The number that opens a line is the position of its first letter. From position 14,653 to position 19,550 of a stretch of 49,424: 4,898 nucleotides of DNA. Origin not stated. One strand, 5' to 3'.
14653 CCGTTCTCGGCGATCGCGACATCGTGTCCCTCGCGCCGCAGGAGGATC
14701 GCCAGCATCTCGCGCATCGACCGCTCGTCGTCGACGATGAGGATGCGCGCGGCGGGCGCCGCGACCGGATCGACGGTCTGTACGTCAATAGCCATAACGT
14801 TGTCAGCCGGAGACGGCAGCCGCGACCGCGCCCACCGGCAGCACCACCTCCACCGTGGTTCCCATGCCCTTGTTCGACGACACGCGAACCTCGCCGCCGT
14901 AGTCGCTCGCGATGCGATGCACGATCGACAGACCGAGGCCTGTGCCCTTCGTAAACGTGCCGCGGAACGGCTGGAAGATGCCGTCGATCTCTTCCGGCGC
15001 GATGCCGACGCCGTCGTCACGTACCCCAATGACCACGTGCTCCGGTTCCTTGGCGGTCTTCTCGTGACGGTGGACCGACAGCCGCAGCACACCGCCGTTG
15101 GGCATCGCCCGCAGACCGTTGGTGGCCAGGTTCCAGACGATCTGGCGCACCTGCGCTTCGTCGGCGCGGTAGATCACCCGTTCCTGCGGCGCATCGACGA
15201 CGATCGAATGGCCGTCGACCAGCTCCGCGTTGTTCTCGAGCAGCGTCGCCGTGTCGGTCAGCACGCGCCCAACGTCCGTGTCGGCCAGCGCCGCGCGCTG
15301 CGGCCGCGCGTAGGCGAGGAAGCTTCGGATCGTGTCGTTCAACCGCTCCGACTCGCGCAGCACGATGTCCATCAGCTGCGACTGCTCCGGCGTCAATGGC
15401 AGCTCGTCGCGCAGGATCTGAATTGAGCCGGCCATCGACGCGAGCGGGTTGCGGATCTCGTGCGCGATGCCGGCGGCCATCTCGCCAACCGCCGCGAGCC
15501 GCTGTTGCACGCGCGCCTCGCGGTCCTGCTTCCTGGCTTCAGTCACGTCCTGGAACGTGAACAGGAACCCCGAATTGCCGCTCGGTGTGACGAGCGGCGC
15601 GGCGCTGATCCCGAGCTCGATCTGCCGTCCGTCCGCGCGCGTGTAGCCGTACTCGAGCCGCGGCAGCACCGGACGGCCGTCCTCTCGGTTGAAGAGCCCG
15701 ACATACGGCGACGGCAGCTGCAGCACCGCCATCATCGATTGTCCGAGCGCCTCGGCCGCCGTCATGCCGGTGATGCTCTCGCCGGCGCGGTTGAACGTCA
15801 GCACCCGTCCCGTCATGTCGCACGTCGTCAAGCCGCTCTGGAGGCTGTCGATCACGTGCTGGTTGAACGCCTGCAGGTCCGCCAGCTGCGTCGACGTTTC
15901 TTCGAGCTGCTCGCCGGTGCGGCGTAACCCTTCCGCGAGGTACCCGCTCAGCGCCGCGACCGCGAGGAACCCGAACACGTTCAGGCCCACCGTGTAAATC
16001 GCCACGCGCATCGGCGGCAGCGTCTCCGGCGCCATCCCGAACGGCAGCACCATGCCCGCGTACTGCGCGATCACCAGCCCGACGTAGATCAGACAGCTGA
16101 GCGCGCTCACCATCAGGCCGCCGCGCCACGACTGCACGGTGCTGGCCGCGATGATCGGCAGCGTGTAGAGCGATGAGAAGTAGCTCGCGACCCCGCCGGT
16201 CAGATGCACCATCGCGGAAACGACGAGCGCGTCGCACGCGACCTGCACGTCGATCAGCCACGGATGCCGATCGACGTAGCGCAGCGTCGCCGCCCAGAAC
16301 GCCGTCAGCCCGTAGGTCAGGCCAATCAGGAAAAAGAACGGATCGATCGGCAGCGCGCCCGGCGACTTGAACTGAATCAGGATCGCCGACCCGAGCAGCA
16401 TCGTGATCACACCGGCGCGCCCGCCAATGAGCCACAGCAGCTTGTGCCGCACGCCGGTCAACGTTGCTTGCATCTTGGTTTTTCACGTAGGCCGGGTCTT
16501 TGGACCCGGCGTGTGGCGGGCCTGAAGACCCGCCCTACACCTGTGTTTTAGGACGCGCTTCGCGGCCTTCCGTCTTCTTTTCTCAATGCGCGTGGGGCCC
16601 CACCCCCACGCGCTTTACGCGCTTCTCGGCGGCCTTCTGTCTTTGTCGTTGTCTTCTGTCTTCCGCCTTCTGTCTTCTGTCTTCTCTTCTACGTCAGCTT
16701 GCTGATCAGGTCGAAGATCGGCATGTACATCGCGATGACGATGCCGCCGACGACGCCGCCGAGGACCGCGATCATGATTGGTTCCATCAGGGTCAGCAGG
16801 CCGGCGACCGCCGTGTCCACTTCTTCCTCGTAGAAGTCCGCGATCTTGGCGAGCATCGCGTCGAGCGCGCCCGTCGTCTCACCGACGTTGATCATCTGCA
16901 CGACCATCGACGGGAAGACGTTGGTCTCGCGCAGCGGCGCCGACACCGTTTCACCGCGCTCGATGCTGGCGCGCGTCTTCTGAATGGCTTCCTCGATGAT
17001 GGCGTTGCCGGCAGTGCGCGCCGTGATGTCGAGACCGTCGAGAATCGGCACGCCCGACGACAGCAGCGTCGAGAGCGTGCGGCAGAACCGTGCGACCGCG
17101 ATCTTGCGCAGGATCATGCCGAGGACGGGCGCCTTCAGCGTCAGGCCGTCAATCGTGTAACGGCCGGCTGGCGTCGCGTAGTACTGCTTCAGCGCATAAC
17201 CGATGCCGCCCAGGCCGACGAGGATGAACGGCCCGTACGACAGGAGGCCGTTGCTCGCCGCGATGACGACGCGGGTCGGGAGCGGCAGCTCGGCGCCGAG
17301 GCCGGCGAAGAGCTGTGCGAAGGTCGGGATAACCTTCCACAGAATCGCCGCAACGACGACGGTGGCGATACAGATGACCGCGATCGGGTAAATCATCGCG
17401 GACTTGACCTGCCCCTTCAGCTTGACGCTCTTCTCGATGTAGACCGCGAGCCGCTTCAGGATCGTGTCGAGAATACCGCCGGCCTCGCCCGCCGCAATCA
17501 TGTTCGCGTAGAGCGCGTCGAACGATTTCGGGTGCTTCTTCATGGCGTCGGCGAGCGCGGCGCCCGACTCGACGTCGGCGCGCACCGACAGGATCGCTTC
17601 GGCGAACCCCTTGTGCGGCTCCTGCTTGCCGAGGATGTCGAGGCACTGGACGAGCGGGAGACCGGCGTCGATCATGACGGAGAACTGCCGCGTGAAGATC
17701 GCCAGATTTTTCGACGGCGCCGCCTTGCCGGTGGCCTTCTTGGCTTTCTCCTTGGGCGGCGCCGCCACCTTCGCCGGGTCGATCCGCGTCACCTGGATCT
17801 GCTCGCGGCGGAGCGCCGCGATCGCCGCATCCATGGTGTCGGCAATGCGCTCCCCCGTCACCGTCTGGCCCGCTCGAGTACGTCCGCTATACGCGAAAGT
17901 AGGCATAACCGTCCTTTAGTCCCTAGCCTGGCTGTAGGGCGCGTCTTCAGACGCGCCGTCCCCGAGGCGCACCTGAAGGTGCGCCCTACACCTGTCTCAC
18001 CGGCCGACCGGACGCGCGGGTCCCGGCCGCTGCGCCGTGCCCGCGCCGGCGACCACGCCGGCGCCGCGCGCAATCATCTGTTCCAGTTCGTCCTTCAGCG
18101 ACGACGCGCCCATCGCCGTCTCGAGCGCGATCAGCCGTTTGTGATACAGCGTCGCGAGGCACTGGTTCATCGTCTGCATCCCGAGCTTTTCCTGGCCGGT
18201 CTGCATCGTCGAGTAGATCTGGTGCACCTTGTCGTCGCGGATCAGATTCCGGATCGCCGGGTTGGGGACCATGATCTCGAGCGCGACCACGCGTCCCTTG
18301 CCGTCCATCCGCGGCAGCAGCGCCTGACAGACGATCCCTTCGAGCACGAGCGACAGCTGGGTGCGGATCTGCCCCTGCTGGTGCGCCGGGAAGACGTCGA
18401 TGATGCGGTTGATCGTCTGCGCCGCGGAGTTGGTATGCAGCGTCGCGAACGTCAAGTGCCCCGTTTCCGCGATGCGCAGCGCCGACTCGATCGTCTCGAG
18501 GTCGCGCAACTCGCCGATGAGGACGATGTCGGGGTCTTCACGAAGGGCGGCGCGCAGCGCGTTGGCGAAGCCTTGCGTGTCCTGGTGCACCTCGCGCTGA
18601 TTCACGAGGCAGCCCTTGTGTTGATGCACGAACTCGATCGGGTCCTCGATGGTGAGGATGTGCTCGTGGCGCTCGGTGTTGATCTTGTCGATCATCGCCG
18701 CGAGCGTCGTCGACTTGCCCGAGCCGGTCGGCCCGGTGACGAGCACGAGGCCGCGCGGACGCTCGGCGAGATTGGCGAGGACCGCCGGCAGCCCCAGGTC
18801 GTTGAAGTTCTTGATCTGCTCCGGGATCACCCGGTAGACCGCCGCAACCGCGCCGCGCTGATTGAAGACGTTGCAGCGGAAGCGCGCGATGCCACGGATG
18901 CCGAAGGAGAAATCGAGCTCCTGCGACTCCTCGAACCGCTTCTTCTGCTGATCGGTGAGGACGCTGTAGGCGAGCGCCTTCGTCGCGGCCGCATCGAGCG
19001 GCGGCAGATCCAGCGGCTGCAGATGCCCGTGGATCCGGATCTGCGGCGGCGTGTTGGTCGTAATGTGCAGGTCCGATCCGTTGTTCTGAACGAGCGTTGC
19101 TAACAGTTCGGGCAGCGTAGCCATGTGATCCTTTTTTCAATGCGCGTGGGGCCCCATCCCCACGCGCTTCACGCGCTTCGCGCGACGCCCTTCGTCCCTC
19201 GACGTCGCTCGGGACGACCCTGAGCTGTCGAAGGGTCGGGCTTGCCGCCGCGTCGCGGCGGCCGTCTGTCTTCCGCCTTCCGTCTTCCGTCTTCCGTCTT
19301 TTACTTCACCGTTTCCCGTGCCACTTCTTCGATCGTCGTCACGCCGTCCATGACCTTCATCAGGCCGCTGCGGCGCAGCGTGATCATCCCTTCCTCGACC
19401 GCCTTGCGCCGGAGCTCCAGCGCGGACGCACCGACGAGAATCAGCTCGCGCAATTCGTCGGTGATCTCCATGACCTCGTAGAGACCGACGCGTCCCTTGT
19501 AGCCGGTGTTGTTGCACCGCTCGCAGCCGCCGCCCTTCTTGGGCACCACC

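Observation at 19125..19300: Family A: a composite multi-hairpin element that always lies sense to transcription and ends just before the next start codon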

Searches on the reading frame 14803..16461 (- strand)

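Call 46: search_protein_families(library=pfam, proteins=[window:14803-16461:-])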
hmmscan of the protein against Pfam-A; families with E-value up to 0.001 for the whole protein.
window:14803-16461:- (552 aa): 6 families
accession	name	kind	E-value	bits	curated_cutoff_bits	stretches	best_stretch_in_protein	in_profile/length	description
PF02518.31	HATPase_c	-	1.2e-25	90.5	26.4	1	434-543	2-109/111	Histidine kinase-, DNA gyrase B-, and HSP90-like ATPase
PF00512.31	HisKA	-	7.5e-17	61.6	26.9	1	325-388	2-64/66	His Kinase A (phospho-acceptor) domain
PF25323.1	6TM_PilS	-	3.6e-10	40.3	27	1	43-184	52-187/189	PilS-like transmembrane domain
PF00989.32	PAS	-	3.4e-09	37.1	22.6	1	200-306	3-113/113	PAS fold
PF13426.13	PAS_9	-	7.1e-08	33.1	27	1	210-308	3-103/103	PAS domain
PF08448.16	PAS_4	-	1.3e-06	29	23.1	1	205-310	2-109/110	PAS fold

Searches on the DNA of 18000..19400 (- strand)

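Call 43: search_with_rna_model(model_id=R1, sources=[L109, L110, L111, L112, L113, L114, L115, L116, L117, L118, L119, L120, L121, L122, L123, L124, L125, L126, L127, L128, L129, L130, L131, L132, L133, L134, L135, L136, L137, L138, L139, L140, L141, L142, L143, L144, L145, L146, L147, L148, L149, L150, L151, L152, L153, L154, L155, L156, L157, L158, L159, L160, L161, L162, L163, L164, L165, L166, L167, L168, L169, L170, L171, L172, L173, L174, L175, L176, L177, L178, L179, L180, L181, L182, L183, L184, L185, L186, L187, L188], max_evalue=1)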
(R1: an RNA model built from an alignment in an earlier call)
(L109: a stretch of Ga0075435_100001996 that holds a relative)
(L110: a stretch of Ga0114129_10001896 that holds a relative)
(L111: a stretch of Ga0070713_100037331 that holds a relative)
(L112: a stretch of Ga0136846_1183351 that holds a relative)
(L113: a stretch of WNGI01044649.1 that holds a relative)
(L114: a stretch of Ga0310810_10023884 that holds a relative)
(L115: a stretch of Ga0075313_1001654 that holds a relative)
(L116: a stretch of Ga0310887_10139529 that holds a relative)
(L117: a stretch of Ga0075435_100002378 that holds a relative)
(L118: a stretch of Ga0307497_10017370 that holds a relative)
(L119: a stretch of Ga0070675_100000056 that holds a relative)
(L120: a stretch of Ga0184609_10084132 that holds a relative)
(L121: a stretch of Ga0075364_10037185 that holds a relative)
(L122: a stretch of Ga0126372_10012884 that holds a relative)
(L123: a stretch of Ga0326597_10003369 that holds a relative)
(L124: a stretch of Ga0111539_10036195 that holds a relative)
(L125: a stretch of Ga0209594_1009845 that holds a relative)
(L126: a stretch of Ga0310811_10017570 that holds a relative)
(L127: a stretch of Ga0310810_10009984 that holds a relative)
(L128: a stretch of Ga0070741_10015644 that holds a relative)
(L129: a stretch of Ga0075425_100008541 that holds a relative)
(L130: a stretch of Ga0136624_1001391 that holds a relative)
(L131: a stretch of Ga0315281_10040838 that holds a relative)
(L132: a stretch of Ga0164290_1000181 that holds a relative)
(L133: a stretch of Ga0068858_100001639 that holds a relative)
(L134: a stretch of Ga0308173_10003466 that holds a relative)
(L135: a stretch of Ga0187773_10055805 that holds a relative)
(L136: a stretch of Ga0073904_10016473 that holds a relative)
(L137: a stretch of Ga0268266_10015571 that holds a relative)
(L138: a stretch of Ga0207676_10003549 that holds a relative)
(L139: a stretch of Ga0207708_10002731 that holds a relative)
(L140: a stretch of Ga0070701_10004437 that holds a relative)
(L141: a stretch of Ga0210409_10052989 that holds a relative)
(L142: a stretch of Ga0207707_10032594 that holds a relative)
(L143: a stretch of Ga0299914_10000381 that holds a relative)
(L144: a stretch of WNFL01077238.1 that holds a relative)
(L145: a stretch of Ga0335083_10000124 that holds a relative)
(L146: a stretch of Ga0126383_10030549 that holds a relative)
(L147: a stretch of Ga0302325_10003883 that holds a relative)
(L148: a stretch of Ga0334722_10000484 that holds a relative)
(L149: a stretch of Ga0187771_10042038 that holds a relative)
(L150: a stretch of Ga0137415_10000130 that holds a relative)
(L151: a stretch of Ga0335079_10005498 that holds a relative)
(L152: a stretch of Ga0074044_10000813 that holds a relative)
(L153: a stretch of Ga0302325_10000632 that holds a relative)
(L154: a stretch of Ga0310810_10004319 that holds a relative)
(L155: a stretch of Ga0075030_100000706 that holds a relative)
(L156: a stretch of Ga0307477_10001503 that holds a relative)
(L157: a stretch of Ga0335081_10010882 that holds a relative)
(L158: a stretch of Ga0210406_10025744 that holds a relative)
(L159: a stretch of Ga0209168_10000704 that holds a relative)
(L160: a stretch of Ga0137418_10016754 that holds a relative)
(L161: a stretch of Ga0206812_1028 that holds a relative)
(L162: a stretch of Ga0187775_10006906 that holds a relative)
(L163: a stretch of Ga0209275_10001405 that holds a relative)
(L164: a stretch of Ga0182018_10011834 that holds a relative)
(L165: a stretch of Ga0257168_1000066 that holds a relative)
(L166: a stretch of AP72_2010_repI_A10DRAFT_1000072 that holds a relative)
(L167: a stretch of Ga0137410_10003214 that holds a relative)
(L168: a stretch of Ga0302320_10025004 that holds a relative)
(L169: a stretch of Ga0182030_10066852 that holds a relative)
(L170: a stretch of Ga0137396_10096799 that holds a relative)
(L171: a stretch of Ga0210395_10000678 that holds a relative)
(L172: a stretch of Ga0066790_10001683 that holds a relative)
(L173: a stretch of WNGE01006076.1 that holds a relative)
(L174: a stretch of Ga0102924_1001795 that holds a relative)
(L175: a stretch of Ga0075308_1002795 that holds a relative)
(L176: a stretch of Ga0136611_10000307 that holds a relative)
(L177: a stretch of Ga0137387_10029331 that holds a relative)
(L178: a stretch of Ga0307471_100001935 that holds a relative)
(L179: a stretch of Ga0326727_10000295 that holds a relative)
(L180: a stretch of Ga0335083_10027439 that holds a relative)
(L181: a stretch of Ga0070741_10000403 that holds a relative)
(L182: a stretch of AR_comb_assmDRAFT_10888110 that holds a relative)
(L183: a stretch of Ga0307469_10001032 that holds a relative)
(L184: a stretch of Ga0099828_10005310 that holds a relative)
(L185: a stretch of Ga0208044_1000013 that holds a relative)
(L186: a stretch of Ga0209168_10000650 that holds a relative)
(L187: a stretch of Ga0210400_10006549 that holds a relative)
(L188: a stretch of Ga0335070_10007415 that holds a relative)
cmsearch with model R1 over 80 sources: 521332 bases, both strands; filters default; matches with E-value up to 1: 4.
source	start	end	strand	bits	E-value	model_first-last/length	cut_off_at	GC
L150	4823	4871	+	14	0.2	1-50/50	no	0.65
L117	7134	7190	+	13.4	0.32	1-50/50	no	0.65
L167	6151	6178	+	12.4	0.7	1-50/50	no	0.64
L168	4453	4480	+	12.2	0.81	1-50/50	no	0.64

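Call 47: search_rna_families(source=window, start=19050, end=19400, threshold=evalue, max_evalue=10)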
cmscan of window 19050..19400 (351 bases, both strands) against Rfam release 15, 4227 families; matches with E-value up to 10: 3.
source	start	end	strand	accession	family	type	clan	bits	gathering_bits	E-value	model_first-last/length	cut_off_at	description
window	19127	19179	-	RF01696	Chlorobi-1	Gene; sRNA;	-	22.1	50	0.00068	1-67/67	no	Chlorobi-1 RNA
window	19252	19371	-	RF00312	snoZ206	Gene; snRNA; snoRNA; CD-box;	-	17.4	50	1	1-129/129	no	Small nucleolar RNA Z206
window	19136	19272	+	RF02883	BcKCsr2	Gene; sRNA;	-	12.3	40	2.1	1-129/129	no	Burkholderia sRNA 2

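Call 48: search_rna_families(source=window, start=19100, end=19320, threshold=evalue, max_evalue=0.1, show_alignments=1)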
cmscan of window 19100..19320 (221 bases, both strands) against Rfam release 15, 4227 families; matches with E-value up to 0.1: 1.
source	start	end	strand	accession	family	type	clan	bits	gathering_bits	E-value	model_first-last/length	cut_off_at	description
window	19127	19179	-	RF01696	Chlorobi-1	Gene; sRNA;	-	22.1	50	0.00043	1-67/67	no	Chlorobi-1 RNA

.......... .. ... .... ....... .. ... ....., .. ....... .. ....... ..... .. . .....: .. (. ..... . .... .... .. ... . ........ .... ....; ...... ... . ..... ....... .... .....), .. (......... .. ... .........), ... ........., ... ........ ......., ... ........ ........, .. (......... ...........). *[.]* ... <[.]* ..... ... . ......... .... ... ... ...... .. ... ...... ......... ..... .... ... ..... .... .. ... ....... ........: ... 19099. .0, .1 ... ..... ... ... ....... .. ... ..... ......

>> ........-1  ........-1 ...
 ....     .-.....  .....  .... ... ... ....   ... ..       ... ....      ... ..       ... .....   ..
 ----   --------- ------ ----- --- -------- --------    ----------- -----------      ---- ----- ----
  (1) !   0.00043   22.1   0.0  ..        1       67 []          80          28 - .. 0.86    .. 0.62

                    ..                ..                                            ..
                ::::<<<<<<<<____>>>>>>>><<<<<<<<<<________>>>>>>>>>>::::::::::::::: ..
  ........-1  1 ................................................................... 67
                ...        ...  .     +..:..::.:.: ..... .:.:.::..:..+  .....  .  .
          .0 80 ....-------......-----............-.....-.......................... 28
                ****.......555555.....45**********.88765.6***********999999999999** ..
